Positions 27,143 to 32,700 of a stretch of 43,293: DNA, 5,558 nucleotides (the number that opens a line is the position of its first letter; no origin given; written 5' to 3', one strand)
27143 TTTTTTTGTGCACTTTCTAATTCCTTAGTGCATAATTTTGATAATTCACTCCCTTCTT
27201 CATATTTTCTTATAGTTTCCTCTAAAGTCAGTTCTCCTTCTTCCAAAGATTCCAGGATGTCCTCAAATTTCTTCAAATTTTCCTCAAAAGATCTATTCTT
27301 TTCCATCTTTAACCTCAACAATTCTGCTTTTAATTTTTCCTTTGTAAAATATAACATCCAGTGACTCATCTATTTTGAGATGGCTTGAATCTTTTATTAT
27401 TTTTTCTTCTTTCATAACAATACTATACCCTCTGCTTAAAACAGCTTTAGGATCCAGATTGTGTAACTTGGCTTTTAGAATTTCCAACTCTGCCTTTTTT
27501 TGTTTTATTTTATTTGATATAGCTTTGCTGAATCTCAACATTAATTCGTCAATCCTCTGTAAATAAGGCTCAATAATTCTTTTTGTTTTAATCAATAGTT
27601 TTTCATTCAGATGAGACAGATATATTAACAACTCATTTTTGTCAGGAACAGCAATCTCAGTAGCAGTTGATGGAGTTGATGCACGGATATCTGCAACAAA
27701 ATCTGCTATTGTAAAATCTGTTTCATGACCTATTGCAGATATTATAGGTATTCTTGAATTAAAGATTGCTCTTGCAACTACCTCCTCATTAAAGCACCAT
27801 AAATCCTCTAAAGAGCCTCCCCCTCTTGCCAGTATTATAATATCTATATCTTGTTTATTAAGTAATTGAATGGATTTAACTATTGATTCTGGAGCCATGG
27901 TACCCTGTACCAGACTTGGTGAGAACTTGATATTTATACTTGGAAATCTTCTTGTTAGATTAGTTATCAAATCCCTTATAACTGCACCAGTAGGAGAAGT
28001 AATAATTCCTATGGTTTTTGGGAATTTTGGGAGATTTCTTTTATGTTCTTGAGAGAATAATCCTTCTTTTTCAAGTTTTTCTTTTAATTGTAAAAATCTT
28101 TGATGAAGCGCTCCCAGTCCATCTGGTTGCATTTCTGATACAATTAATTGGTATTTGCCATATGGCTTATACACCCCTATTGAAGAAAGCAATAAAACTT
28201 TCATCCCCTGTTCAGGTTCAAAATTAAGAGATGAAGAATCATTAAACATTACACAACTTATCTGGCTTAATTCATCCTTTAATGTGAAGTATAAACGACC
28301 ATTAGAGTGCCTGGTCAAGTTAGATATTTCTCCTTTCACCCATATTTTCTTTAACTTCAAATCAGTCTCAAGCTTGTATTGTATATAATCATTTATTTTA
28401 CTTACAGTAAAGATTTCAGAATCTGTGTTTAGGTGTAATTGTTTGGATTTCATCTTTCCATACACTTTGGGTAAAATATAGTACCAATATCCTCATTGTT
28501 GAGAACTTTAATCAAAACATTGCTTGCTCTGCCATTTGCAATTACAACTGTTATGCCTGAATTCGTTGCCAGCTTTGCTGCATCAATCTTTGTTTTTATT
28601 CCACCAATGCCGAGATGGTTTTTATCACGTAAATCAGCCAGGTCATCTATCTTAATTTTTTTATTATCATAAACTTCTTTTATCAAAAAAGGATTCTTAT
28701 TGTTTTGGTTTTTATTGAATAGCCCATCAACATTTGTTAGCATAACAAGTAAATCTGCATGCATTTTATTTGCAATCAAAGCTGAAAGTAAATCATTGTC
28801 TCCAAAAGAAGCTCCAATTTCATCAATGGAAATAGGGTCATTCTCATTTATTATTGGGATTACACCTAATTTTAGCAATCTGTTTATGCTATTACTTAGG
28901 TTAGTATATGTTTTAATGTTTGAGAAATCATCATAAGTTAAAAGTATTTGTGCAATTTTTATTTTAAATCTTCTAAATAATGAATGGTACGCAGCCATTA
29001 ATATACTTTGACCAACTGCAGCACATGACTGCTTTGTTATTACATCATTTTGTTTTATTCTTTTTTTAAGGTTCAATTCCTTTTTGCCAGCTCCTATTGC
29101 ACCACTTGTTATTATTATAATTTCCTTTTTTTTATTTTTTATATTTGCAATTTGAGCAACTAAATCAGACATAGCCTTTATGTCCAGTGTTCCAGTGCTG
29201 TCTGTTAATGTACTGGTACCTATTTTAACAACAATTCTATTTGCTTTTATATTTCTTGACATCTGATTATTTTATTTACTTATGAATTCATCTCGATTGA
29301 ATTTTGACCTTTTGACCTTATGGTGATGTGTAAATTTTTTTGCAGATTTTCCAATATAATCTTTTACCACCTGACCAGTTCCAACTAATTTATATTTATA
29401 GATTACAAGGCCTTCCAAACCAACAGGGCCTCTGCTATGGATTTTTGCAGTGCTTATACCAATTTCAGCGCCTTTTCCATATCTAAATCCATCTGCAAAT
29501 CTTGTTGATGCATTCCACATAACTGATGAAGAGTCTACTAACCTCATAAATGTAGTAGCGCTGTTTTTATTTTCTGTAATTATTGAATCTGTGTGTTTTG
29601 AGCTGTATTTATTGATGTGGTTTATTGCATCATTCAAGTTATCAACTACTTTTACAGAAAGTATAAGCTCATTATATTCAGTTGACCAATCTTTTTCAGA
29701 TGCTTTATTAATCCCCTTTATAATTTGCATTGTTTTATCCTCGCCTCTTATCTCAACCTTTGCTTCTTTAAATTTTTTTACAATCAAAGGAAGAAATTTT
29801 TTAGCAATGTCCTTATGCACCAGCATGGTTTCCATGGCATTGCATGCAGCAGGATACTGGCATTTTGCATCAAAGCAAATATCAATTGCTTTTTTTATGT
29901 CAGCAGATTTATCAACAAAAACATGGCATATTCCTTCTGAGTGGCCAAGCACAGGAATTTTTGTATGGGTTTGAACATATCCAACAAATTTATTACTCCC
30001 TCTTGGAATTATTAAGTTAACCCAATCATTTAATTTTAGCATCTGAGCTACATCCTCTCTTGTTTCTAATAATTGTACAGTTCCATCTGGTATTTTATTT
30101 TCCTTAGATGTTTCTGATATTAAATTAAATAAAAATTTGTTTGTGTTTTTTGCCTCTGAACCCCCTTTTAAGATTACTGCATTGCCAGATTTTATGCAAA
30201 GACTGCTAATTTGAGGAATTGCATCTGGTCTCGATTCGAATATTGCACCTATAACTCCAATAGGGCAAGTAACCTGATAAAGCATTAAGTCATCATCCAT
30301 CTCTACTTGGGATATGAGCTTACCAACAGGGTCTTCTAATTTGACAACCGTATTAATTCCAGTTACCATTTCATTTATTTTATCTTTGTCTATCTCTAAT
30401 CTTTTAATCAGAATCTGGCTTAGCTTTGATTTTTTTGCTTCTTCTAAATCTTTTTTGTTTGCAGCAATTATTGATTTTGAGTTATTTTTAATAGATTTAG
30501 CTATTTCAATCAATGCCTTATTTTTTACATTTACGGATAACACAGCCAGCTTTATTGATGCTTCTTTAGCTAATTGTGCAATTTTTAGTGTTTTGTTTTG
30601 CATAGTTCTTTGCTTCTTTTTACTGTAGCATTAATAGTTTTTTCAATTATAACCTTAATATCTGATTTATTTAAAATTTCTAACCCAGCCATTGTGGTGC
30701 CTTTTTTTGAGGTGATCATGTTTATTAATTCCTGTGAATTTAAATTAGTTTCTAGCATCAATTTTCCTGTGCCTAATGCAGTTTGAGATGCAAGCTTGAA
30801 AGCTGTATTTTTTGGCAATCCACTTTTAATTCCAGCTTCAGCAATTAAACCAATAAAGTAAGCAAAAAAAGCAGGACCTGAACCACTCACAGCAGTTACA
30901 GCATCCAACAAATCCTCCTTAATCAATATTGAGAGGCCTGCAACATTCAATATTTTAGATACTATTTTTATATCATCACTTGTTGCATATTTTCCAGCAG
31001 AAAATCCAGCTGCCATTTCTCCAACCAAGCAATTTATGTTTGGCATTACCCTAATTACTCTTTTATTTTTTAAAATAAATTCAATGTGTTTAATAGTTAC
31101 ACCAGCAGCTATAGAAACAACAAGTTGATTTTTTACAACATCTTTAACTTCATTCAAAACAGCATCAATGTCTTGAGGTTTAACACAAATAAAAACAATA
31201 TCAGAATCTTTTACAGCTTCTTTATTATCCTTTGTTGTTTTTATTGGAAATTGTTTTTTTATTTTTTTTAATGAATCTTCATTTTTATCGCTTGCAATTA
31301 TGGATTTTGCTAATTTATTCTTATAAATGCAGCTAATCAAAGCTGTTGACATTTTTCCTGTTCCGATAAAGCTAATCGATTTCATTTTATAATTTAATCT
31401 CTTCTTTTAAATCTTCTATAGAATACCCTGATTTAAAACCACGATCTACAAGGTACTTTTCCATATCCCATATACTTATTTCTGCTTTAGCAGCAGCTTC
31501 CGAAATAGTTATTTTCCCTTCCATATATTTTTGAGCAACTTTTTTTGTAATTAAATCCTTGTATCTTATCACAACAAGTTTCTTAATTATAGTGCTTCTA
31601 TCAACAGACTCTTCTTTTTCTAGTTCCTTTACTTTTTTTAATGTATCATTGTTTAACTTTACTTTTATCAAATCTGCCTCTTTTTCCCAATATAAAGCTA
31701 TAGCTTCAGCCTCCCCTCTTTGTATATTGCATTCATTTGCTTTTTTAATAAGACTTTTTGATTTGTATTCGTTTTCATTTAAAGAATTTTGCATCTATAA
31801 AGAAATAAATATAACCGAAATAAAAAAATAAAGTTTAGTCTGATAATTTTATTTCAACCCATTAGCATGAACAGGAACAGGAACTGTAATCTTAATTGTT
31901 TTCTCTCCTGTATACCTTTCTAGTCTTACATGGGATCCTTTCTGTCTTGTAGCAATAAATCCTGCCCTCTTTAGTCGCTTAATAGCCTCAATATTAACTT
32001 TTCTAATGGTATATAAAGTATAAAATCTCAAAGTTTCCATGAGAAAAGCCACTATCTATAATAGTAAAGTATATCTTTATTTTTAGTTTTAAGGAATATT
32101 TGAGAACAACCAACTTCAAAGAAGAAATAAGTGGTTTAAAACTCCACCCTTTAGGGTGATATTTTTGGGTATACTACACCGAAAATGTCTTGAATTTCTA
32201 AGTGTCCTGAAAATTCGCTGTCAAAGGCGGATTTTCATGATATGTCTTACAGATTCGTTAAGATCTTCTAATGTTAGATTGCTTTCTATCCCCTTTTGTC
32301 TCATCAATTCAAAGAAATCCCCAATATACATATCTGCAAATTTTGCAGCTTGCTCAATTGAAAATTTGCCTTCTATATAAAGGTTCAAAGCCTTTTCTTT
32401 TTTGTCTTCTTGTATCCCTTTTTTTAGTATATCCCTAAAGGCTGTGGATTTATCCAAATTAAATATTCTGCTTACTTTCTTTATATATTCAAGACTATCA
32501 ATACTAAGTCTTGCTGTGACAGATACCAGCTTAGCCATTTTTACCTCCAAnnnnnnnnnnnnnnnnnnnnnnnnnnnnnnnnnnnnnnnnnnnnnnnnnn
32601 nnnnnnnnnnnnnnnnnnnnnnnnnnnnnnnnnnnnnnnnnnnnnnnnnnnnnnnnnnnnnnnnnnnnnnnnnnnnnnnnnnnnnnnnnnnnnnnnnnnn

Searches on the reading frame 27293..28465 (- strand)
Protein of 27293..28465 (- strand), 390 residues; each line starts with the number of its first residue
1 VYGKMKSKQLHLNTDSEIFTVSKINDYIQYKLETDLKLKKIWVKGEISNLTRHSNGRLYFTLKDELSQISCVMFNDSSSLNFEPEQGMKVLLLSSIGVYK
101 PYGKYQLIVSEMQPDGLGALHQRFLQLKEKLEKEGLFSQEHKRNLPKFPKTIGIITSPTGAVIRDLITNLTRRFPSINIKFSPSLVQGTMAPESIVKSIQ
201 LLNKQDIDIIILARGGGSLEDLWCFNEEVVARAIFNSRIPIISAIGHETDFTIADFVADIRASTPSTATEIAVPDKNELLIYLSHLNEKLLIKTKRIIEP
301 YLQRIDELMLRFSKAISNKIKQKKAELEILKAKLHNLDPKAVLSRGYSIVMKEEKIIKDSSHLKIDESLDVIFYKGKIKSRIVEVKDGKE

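Call 10: search_protein_families(library=pfam, proteins=[window:27293-28465:-], max_evalue=0.01)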
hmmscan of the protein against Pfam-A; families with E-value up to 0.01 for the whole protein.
window:27293-28465:- (390 aa): 3 families
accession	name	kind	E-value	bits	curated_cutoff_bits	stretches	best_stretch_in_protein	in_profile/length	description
PF02601.20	Exonuc_VII_L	-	3.4e-88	296.6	35.9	2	136-310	1-176/315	Exonuclease VII, large subunit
PF13742.12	tRNA_anti_2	-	2.5e-29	101.8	27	1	19-113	1-95/95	OB-fold nucleic acid binding domain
PF01336.31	tRNA_anti-codon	-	1.7e-10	41.1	27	1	41-114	1-74/75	OB-fold nucleic acid binding domain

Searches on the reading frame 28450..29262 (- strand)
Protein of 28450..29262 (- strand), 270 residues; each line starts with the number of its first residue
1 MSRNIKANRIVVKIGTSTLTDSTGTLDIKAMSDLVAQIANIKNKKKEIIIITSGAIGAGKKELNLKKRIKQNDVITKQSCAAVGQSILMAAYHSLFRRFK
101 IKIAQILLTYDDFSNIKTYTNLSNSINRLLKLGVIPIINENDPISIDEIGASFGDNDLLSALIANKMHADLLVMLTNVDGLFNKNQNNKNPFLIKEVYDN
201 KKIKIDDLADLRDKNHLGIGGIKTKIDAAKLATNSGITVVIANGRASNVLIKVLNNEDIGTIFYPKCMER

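Call 10: search_protein_families(library=pfam, proteins=[window:28450-29262:-], max_evalue=0.01)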
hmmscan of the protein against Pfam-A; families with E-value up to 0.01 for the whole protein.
window:28450-29262:- (270 aa): 1 family
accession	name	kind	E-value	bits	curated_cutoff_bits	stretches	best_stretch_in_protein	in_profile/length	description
PF00696.33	AA_kinase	-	2e-43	149.3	24.9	1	8-243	1-234/234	Amino acid kinase family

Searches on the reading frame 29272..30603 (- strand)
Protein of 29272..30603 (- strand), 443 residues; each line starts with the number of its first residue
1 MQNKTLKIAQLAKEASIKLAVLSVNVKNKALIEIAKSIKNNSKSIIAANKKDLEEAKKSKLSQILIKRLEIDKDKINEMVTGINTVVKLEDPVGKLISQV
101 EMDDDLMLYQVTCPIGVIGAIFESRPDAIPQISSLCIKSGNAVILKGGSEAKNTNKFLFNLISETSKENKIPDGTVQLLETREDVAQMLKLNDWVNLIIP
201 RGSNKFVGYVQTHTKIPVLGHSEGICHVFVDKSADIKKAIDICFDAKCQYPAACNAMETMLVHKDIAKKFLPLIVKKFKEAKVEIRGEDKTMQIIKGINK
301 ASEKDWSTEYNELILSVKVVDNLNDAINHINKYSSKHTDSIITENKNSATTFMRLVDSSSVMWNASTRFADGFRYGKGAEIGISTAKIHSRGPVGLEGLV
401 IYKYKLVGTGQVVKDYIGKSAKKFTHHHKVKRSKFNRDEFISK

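Call 10: search_protein_families(library=pfam, proteins=[window:29272-30603:-], max_evalue=0.01)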
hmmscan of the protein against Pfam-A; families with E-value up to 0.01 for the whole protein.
window:29272-30603:- (443 aa): 2 families
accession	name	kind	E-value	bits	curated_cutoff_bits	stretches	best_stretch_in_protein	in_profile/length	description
PF00171.27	Aldedh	-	4.9e-17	62.1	23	1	10-286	36-301/461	Aldehyde dehydrogenase family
PF07368.16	DUF1487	-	0.00065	19.7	23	1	230-300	10-79/215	Protein of unknown function (DUF1487)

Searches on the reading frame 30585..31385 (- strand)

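Call 10: search_protein_families(library=pfam, proteins=[window:30585-31385:-], max_evalue=0.01)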
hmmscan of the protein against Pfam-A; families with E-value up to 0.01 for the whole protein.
window:30585-31385:- (266 aa): 9 families
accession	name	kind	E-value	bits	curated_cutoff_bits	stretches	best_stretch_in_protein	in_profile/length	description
PF14748.11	P5CR_dimer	-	8.3e-32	110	25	1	157-261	1-105/105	Pyrroline-5-carboxylate reductase dimerisation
PF03807.23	F420_oxidored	-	9.9e-23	81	21.6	1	4-95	2-94/94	NADP oxidoreductase coenzyme F420-dependent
PF01210.29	NAD_Gly3P_dh_N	-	1.3e-07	32.2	23.1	1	21-102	30-112/158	NAD-dependent glycerol-3-phosphate dehydrogenase N-terminus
PF03446.21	NAD_binding_2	-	8e-07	29.6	21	1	3-86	1-86/161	NAD binding domain of 6-phosphogluconate dehydrogenase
PF02153.23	PDH_N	-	5.9e-06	26.3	26.5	1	23-110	8-98/154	Prephenate dehydrogenase, nucleotide-binding domain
PF01408.29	GFO_IDH_MocA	-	1.4e-05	26.2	24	1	4-71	3-73/120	Oxidoreductase family, NAD-binding Rossmann fold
PF02558.23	ApbA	-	2.6e-05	24.3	22.2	1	7-99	4-106/150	Ketopantoate reductase PanE/ApbA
PF01488.26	Shikimate_DH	-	0.00012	22.6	24.3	1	2-93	13-112/138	Shikimate / quinate 5-dehydrogenase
PF22616.2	HMD_N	-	0.0047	16.8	27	1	46-144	127-229/239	HMD N-terminal domain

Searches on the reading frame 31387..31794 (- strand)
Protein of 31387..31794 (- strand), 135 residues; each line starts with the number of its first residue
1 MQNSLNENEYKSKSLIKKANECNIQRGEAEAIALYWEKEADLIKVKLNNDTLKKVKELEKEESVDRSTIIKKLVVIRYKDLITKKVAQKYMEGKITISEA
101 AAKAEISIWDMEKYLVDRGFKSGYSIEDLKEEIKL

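Call 10: search_protein_families(library=pfam, proteins=[window:31387-31794:-], max_evalue=0.01)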
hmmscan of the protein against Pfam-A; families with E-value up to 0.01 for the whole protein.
window:31387-31794:- (135 aa): 1 family
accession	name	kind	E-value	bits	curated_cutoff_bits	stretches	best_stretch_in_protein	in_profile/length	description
PF03683.19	UPF0175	-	1.3e-06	28.4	27.9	1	86-134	25-74/75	Uncharacterised protein family (UPF0175)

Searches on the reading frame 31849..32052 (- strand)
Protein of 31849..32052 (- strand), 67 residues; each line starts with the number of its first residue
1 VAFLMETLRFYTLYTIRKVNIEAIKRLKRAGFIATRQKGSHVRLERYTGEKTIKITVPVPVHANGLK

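Call 102: search_protein_families(library=pfam, proteins=[window:31849-32052:-], max_evalue=0.01)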
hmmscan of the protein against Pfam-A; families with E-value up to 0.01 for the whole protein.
window:31849-32052:- (67 aa): 1 family
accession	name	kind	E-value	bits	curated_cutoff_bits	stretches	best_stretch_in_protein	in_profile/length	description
PF07927.17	HicA_toxin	-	2.6e-10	40.7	27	1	22-63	3-40/58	HicA toxin of bacterial toxin-antitoxin,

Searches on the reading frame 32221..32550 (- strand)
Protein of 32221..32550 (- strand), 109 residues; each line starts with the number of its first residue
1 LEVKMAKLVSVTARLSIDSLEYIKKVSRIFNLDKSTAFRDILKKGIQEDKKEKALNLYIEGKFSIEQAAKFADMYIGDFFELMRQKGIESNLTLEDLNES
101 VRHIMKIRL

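Call 10: search_protein_families(library=pfam, proteins=[window:32221-32550:-], max_evalue=0.01)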
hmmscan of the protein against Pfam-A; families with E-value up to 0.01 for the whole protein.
window:32221-32550:- (109 aa): 2 families
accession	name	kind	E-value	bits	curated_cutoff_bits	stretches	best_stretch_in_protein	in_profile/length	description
PF03683.19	UPF0175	-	1.3e-09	38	27.9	1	48-99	19-71/75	Uncharacterised protein family (UPF0175)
PF23018.2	Cypovirus_WIV_4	-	0.0054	17.5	28.2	1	9-57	36-84/105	Cypovirus WIV domain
